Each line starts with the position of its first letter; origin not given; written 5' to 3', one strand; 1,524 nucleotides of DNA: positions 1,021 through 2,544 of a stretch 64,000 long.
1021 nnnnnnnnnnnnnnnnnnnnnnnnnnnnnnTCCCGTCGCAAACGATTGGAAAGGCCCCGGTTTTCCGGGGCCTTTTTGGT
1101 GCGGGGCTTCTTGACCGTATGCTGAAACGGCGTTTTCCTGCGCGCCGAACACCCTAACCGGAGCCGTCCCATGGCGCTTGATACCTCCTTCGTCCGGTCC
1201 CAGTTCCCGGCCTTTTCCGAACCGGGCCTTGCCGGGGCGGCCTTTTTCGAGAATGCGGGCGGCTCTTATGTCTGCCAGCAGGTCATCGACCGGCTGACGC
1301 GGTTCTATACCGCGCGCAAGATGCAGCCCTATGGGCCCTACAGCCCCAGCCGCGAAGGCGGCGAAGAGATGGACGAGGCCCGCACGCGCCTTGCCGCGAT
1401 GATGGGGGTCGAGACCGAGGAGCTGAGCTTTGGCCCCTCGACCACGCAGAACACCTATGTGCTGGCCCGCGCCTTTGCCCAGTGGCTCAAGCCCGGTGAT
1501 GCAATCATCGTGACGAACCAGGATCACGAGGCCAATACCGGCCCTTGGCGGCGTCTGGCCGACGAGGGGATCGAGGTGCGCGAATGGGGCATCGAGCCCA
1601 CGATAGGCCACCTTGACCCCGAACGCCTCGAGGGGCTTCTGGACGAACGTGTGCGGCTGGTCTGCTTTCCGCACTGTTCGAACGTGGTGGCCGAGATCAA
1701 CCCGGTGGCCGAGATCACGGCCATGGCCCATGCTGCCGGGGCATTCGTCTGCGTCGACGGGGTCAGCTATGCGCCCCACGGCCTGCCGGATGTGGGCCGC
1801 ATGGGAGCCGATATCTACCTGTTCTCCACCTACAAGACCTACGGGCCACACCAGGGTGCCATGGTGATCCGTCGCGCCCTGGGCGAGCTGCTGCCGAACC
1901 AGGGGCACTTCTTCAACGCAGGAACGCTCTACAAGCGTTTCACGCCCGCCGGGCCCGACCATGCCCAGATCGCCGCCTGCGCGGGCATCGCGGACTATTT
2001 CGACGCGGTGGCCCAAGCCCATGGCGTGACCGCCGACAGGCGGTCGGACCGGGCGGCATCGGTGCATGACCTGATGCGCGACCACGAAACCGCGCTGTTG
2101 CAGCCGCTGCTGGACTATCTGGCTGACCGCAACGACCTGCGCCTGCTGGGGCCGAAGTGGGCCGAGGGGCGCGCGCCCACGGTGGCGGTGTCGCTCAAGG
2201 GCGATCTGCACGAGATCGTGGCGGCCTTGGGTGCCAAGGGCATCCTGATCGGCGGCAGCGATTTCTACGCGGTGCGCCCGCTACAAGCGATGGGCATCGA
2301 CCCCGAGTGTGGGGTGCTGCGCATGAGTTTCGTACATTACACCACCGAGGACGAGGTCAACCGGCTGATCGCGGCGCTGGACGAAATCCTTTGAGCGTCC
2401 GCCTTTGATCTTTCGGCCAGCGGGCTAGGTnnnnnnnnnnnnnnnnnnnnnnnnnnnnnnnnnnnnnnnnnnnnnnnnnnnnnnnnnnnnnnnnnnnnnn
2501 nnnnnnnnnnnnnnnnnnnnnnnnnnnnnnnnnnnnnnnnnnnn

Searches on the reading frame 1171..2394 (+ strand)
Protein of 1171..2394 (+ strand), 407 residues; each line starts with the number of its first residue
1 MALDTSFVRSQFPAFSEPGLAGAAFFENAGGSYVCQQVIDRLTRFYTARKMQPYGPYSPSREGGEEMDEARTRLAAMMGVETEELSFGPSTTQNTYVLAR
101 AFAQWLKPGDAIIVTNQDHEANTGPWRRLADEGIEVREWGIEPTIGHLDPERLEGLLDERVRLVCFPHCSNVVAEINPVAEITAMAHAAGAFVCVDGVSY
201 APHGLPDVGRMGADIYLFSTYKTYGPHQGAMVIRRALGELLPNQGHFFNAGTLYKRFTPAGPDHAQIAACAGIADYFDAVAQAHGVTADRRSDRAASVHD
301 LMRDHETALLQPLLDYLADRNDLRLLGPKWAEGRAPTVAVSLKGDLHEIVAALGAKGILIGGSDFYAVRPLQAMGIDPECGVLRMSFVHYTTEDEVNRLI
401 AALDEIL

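Call 58: find_encoding_contigs(protein=window:1171-2394:+, flank=10000, max_places=3)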
Protein window:1171-2394:+ (407 aa): 4 contigs read that carry it; 2 places shown.
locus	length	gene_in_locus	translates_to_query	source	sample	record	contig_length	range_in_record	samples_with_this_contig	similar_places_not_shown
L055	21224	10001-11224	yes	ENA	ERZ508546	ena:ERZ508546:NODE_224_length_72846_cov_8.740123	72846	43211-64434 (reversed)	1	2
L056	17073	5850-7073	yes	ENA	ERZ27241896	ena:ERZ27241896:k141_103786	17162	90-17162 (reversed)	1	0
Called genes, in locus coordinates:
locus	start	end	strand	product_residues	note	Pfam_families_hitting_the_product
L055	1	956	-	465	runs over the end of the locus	PF00206:Lyase_1, PF10415:FumaraseC_C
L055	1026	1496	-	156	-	PF04386:SspB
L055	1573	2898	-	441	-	PF02417:Chromate_transp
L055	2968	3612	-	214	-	PF06707:DUF1194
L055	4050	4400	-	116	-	PF14248:DUF4345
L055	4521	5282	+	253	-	PF09948:PpoB2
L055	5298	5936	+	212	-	PF07040:DUF1326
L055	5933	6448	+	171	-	PF05163:DinB, PF04978:MST (weak), PF12867:DinB_2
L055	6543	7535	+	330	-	PF08240:ADH_N, PF00107:ADH_zinc_N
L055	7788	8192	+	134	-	PF00582:Usp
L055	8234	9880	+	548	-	PF02028:BCCT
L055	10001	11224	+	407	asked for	PF00155:Aminotran_1_2 (faint), PF00266:Aminotran_5, PF01053:Cys_Met_Meta_PP (weak)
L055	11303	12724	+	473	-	PF00875:DNA_photolyase, PF03441:FAD_binding_7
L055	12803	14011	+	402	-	PF02353:CMAS, PF01728:FtsJ (weak), PF13489:Methyltransf_23, PF13649:Methyltransf_25, PF13847:Methyltransf_31 (weak), PF08241:Methyltransf_11, PF08242:Methyltransf_12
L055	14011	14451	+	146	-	-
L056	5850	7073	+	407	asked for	PF00155:Aminotran_1_2 (faint), PF00266:Aminotran_5, PF01053:Cys_Met_Meta_PP (weak)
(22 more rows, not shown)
